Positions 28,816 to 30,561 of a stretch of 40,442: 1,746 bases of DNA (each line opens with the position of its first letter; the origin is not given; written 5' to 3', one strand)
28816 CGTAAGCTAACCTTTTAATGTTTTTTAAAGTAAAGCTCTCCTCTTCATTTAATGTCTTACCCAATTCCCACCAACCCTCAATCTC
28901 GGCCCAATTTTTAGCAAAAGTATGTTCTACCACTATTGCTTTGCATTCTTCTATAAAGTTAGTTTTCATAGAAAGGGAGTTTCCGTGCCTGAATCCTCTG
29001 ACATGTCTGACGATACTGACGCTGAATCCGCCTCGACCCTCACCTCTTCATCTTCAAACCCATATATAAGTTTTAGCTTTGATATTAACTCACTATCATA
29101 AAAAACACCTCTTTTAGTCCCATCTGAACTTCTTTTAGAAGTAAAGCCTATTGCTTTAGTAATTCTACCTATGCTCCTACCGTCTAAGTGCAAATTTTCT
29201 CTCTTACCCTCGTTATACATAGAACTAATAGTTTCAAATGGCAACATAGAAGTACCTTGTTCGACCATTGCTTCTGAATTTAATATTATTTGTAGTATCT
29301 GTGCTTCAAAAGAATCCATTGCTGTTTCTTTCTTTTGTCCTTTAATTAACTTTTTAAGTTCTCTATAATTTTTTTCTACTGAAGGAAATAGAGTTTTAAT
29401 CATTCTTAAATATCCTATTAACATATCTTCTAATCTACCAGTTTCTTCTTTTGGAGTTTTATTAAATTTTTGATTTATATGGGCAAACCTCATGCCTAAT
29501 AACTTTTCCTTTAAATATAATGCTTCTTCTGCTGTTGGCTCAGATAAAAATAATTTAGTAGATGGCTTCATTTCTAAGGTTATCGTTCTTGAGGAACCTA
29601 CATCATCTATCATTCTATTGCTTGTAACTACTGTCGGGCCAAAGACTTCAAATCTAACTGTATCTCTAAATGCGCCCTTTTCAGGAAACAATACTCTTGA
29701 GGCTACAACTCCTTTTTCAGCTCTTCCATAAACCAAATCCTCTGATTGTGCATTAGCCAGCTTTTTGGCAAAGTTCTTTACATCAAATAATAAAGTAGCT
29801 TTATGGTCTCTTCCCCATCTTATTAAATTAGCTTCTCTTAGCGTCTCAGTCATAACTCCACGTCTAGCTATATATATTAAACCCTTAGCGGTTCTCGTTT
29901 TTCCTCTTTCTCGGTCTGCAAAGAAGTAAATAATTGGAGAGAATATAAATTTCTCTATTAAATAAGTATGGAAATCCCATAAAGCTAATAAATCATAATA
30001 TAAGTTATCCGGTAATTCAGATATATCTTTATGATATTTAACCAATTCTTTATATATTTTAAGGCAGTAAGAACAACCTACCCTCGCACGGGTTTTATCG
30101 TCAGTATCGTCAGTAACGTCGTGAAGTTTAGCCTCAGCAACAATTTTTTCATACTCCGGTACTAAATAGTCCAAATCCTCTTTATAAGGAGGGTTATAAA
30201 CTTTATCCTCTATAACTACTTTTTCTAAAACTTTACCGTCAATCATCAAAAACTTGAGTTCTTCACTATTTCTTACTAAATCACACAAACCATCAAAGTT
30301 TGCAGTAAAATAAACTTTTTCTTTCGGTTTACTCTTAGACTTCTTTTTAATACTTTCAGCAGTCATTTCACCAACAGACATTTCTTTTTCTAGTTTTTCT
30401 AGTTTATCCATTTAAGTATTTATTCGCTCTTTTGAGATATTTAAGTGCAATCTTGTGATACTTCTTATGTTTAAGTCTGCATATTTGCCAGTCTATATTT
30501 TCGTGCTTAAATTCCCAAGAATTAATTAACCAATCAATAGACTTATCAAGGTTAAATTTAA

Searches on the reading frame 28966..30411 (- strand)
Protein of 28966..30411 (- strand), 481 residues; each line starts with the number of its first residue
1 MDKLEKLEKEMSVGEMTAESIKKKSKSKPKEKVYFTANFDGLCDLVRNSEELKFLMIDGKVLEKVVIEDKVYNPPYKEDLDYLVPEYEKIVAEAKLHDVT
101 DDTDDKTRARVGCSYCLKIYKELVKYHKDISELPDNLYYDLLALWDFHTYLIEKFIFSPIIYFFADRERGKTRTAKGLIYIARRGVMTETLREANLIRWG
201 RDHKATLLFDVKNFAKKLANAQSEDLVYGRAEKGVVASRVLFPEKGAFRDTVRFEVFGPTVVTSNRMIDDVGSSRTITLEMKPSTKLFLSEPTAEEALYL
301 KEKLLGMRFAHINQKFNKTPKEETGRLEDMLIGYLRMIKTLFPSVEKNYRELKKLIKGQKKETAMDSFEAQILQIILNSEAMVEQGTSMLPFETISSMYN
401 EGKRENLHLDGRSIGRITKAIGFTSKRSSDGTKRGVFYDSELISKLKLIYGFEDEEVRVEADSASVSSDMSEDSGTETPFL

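Call 11: search_protein_families(library=pfam, proteins=[window:28966-30411:-], max_evalue=0.01)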
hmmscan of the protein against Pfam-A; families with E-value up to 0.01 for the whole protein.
window:28966-30411:- (481 aa): 0 families

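Call 54: search_protein_families(library=phrogs, proteins=[window:28966-30411:-], max_evalue=0.001)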
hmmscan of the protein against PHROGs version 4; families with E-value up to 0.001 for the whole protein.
window:28966-30411:- (481 aa): 0 families

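Call 75: search_solved_structures(query=window:28966-30411:-, max_evalue=0.01)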
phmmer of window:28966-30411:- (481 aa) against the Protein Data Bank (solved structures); distinct sequences matched with E-value up to 0.01: 0.
